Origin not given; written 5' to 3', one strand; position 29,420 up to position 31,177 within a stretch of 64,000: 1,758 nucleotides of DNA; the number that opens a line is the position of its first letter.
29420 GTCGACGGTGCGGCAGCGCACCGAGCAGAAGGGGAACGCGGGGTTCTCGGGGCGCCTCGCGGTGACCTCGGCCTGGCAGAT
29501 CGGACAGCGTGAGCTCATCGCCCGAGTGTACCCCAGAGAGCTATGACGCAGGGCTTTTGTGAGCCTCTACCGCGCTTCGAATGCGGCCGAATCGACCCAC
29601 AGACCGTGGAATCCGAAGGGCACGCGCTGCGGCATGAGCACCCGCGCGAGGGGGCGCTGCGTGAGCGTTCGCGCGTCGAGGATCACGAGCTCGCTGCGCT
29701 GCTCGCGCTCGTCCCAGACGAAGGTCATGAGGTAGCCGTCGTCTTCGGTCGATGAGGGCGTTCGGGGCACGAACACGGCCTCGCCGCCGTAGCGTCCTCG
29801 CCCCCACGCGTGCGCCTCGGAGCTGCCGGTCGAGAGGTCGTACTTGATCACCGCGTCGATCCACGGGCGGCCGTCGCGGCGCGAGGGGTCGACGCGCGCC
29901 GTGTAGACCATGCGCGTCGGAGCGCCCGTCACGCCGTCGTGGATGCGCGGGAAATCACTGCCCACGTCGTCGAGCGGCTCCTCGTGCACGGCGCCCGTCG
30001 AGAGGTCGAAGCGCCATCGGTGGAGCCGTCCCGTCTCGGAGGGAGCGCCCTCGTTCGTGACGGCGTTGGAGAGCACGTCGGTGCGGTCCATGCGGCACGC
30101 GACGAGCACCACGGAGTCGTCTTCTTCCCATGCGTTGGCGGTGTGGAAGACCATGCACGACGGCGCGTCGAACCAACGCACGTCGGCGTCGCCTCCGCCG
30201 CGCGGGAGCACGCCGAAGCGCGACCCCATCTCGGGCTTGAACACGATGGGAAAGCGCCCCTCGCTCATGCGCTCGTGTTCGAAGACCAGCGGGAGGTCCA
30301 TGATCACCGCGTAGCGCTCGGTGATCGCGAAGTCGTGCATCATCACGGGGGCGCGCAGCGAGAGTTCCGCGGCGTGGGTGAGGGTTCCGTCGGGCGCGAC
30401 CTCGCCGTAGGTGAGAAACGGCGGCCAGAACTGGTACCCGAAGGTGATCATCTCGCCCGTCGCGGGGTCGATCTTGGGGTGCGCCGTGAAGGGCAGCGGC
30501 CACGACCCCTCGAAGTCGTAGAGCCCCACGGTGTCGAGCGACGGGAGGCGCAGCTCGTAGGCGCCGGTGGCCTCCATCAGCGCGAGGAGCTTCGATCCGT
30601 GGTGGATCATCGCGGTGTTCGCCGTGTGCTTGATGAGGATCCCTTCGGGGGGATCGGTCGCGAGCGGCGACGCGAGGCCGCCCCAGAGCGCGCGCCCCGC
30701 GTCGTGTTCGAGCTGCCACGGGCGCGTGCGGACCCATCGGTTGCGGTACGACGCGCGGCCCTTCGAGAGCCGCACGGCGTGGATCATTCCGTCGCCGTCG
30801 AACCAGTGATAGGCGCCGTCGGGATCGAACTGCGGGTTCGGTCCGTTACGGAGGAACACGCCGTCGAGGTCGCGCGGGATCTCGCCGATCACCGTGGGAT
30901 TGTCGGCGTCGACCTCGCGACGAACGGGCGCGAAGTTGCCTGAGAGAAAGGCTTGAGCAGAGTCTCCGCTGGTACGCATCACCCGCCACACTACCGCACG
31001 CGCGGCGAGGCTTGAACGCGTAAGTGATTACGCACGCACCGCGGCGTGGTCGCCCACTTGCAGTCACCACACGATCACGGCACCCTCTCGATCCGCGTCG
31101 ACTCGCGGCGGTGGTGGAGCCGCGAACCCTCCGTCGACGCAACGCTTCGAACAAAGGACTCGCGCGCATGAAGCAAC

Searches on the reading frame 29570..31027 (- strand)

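Call 74: search_protein_families(library=pfam, proteins=[window:29570-31027:-], max_evalue=0.00001)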
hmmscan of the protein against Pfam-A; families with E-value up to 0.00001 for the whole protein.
window:29570-31027:- (486 aa): 1 family
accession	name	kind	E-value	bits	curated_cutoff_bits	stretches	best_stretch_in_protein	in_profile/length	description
PF03055.21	RPE65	-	1.3e-151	506.4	27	1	32-479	1-469/469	Retinal pigment epithelial membrane protein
